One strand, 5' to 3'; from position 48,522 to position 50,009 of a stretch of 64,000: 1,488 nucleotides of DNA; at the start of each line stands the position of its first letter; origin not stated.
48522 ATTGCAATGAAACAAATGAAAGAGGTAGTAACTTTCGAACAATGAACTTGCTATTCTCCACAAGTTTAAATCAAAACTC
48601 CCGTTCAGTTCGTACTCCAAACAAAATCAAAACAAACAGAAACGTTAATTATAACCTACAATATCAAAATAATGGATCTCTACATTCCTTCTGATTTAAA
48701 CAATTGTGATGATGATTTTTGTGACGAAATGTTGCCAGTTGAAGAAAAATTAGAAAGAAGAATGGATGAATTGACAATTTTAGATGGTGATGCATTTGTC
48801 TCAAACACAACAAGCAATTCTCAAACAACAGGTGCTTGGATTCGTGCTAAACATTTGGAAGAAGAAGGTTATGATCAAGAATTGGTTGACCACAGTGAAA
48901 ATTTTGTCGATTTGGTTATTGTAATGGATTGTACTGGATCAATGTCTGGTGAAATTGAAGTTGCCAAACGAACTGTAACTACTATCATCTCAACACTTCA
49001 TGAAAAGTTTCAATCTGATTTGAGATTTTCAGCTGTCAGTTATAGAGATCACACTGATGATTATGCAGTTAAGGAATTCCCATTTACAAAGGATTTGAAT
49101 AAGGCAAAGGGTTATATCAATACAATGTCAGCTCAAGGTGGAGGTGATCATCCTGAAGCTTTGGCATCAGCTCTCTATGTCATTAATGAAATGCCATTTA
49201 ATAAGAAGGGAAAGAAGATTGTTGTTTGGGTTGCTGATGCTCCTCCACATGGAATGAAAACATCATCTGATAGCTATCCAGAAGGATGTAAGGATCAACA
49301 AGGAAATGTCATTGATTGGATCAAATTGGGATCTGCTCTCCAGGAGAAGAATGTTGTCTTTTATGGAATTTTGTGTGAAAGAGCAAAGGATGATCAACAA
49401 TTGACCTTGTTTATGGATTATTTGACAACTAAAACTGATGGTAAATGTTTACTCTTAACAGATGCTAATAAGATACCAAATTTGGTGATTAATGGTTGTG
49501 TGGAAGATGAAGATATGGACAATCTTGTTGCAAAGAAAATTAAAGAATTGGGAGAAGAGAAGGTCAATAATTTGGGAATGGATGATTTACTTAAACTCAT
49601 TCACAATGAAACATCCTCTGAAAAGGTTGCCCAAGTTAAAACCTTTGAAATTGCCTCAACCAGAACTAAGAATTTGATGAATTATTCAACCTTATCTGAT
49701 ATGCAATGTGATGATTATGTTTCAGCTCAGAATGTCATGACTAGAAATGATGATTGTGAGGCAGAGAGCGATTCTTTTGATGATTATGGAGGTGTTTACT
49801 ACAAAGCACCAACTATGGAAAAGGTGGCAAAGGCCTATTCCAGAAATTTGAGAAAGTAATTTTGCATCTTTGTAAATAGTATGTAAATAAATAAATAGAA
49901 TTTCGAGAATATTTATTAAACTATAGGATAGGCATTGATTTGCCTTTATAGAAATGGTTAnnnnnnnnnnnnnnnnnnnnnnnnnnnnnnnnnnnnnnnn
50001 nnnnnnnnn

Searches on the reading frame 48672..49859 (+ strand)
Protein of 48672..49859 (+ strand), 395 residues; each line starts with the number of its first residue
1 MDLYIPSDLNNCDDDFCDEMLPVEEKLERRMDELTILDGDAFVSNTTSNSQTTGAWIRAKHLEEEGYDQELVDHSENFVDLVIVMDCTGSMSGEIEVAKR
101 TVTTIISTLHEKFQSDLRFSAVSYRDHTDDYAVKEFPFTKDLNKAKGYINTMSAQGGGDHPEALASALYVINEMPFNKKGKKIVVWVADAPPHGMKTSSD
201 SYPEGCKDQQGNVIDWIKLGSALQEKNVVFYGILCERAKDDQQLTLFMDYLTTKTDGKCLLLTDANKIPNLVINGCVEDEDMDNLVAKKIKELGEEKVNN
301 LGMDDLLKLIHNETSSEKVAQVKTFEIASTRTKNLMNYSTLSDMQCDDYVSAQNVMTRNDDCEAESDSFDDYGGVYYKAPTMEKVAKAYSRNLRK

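Call 6: search_protein_families(library=pfam, proteins=[window:48672-49859:+])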
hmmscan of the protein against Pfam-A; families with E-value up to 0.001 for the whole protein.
window:48672-49859:+ (395 aa): 3 families
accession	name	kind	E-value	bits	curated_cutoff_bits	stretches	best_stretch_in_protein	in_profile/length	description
PF25106.1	VWA_4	-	1.9e-12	47.5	27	1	81-170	2-87/169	von Willebrand factor A domain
PF13519.12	VWA_2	-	3.4e-10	40.9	27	1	81-190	1-106/107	von Willebrand factor type A domain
PF00092.34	VWA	-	9.5e-09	36.2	23.8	1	80-247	1-150/174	von Willebrand factor type A domain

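Call 45: find_encoding_contigs(protein=window:48672-49859:+, flank=10000, max_places=6)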
Protein window:48672-49859:+ (395 aa): no gene with exactly this product is on record in the collection.
